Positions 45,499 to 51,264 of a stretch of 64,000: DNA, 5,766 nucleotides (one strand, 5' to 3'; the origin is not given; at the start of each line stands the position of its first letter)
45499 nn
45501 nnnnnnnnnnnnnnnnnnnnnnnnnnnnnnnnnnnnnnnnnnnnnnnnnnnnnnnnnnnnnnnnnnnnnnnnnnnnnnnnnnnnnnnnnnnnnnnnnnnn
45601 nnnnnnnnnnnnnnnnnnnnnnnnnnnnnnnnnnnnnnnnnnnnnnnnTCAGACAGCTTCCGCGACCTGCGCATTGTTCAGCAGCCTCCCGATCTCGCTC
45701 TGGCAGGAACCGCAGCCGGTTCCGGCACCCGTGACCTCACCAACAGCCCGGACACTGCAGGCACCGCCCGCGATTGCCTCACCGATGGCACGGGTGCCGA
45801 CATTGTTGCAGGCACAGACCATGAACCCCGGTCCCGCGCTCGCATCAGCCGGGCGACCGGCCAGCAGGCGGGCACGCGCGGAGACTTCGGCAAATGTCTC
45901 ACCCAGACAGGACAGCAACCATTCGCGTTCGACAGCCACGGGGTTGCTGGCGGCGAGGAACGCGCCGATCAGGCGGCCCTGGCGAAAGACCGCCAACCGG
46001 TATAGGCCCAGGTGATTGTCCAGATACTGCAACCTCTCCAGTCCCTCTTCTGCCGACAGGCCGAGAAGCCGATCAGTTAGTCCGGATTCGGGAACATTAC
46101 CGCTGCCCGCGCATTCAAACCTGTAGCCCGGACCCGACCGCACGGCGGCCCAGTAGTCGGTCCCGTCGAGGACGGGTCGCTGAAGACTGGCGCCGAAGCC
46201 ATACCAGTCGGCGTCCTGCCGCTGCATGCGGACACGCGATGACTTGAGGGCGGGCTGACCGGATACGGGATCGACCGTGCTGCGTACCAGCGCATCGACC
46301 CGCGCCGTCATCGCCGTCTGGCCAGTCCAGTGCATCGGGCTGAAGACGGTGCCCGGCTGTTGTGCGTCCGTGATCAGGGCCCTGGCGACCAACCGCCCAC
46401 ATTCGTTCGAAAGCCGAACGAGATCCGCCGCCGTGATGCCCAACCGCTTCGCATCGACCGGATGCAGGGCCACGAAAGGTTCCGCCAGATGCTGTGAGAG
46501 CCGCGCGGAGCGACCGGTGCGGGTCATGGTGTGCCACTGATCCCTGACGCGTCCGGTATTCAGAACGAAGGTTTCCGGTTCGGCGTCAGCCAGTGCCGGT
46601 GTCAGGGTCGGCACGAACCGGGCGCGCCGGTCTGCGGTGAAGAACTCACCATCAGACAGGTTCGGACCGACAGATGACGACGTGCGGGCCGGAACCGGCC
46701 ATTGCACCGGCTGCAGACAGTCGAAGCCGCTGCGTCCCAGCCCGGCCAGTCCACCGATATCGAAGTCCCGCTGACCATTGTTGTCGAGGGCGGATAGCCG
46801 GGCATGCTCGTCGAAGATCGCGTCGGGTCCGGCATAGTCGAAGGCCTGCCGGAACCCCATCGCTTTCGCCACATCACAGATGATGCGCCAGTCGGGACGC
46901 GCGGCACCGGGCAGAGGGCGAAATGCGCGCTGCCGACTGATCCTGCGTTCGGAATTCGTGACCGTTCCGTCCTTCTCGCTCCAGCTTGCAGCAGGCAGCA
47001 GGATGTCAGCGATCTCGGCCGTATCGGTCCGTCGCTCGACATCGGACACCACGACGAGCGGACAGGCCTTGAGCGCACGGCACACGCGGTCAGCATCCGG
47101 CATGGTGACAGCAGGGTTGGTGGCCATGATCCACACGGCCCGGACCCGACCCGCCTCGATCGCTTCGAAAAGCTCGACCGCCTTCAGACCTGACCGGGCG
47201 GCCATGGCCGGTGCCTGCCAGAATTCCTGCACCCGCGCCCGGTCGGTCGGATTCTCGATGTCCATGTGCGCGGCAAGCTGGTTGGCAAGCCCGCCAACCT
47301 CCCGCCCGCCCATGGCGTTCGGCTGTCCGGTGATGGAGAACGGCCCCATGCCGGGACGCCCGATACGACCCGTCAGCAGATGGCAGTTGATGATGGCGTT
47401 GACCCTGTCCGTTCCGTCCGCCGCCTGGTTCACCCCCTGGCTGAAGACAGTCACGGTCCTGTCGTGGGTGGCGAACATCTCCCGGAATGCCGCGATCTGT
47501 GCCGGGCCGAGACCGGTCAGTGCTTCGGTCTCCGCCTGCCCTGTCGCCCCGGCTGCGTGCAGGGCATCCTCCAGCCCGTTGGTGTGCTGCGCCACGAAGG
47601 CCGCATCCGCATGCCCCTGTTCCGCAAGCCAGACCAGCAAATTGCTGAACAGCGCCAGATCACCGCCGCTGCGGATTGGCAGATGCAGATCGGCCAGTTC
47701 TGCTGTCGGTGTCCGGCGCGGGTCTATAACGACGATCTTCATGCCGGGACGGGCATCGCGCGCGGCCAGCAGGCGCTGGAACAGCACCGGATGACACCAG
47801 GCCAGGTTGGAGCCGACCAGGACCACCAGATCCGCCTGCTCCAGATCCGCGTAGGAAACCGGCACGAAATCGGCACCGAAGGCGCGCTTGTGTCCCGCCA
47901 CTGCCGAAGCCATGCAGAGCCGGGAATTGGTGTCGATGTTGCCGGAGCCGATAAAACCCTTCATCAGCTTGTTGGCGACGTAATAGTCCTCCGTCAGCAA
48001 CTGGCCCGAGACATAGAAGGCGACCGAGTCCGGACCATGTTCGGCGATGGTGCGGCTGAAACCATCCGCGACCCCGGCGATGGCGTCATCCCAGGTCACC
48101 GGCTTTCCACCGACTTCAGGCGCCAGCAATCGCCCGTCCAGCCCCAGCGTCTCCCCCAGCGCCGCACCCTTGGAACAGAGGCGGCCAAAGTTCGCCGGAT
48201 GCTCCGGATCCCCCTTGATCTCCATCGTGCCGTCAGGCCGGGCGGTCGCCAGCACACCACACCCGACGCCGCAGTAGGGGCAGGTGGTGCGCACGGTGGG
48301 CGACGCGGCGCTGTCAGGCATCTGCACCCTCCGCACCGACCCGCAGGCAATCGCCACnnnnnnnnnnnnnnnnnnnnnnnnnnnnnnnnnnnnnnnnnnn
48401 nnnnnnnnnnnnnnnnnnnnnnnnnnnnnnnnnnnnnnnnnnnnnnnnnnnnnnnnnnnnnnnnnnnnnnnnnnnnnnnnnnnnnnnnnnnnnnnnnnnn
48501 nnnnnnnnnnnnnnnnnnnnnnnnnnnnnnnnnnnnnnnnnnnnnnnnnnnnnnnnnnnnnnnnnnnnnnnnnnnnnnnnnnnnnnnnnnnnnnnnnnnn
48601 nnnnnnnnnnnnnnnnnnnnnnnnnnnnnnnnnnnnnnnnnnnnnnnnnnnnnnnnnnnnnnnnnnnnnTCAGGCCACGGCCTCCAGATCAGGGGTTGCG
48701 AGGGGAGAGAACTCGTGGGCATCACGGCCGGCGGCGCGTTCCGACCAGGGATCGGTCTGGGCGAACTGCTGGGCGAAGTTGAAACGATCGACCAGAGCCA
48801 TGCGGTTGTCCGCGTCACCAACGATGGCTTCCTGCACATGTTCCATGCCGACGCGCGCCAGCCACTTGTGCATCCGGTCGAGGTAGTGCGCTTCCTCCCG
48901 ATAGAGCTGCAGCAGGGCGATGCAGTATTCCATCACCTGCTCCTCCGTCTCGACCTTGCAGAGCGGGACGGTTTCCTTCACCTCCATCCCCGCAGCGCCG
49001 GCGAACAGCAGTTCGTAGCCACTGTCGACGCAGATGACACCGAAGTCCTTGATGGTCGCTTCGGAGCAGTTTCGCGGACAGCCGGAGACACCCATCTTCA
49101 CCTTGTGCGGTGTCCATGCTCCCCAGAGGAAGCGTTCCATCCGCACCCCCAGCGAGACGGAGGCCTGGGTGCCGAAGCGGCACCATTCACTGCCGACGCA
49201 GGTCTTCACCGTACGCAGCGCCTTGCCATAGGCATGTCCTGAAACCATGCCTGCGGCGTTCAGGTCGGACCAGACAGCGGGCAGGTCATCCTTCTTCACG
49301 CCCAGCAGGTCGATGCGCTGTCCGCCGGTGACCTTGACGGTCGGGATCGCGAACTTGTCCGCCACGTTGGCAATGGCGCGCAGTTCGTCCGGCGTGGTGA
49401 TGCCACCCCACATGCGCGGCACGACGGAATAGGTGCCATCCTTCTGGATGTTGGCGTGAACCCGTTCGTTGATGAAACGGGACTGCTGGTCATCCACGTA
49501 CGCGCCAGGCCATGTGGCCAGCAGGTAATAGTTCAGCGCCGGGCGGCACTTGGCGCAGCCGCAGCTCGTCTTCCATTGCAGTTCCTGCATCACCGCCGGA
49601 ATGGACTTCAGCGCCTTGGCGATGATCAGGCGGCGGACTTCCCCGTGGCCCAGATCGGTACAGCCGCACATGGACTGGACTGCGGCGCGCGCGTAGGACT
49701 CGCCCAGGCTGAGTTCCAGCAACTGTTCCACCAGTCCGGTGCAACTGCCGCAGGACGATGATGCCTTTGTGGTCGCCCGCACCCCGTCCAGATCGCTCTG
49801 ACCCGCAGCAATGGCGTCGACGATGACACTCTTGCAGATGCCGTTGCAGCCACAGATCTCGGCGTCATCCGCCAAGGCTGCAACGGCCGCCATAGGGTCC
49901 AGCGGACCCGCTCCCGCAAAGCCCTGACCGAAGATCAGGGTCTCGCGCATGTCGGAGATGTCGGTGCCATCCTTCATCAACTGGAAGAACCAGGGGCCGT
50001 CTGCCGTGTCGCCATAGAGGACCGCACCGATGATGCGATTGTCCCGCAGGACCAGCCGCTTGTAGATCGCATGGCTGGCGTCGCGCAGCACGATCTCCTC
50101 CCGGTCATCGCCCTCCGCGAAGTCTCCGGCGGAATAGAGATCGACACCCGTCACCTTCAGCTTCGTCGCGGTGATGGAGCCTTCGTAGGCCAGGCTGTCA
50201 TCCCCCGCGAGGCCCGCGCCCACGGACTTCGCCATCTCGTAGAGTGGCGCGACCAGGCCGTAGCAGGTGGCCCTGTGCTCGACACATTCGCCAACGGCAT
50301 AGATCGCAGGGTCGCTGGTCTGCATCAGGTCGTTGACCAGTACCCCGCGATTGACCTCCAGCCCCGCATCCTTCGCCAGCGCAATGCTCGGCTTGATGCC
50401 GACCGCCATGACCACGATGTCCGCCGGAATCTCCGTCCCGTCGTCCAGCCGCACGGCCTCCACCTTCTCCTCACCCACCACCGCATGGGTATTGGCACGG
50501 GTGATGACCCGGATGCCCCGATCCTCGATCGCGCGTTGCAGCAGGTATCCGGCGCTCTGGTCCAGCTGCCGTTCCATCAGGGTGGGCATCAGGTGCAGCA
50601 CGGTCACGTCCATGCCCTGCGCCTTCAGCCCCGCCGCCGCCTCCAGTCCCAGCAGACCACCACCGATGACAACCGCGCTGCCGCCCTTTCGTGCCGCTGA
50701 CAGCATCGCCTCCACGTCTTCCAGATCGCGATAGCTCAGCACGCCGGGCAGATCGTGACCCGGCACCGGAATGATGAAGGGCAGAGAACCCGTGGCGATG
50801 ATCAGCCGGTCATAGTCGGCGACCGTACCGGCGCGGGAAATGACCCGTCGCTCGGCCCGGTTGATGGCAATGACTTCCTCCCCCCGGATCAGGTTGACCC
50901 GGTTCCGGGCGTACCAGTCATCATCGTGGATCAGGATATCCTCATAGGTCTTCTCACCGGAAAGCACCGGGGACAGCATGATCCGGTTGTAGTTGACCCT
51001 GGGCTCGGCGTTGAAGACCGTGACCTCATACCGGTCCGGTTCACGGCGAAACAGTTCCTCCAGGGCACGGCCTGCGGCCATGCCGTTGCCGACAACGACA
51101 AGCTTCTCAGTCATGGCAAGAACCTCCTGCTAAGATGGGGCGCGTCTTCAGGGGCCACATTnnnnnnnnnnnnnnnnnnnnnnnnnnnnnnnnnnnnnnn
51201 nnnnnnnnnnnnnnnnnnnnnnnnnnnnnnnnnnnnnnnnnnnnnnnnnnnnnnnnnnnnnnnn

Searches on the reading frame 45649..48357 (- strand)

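Call 21: search_protein_families(library=pfam, proteins=[window:45649-48357:-], max_evalue=0.00001)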
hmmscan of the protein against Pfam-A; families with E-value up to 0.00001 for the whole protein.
window:45649-48357:- (902 aa): 4 families
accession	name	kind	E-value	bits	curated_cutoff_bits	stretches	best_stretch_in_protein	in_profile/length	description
PF00384.28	Molybdopterin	-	3.8e-73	247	24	1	85-498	15-352/353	Molybdopterin oxidoreductase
PF01568.27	Molydop_binding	-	4.2e-30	104.4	26.8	1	597-706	1-108/110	Molydopterin dinucleotide binding domain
PF04879.21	Molybdop_Fe4S4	-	2.2e-17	63.2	22.7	1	21-69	3-51/55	Molybdopterin oxidoreductase Fe4S4 domain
PF04324.20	Fer2_BFD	-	1.4e-11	45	26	1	846-894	1-49/50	BFD-like [2Fe-2S] binding domain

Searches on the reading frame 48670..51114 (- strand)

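Call 21: search_protein_families(library=pfam, proteins=[window:48670-51114:-], max_evalue=0.00001)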
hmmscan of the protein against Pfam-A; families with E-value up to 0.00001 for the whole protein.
window:48670-51114:- (814 aa): 7 families
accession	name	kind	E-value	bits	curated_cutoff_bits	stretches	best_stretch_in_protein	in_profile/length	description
PF07992.20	Pyr_redox_2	-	7.5e-58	196.7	26.1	1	4-279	2-278/291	Pyridine nucleotide-disulphide oxidoreductase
PF01077.27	NIR_SIR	-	1.7e-27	96.3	27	1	630-764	2-150/158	Nitrite and sulphite reductase 4Fe-4S domain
PF04324.20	Fer2_BFD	-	1.3e-22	80.3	26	2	482-531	2-48/50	BFD-like [2Fe-2S] binding domain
PF18267.7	Rubredoxin_C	-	6.2e-20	71.4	25.9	1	316-383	2-69/70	Rubredoxin NAD+ reductase C-terminal domain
PF00070.33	Pyr_redox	-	1.3e-18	67.7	22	1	147-225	2-81/82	Pyridine nucleotide-disulphide oxidoreductase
PF03460.22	NIR_SIR_ferr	-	1.3e-16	60.6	24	1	557-621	3-69/69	Nitrite/Sulfite reductase ferredoxin-like half domain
PF13738.12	Pyr_redox_3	-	6.8e-10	39.1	30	1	61-275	84-305/305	Pyridine nucleotide-disulphide oxidoreductase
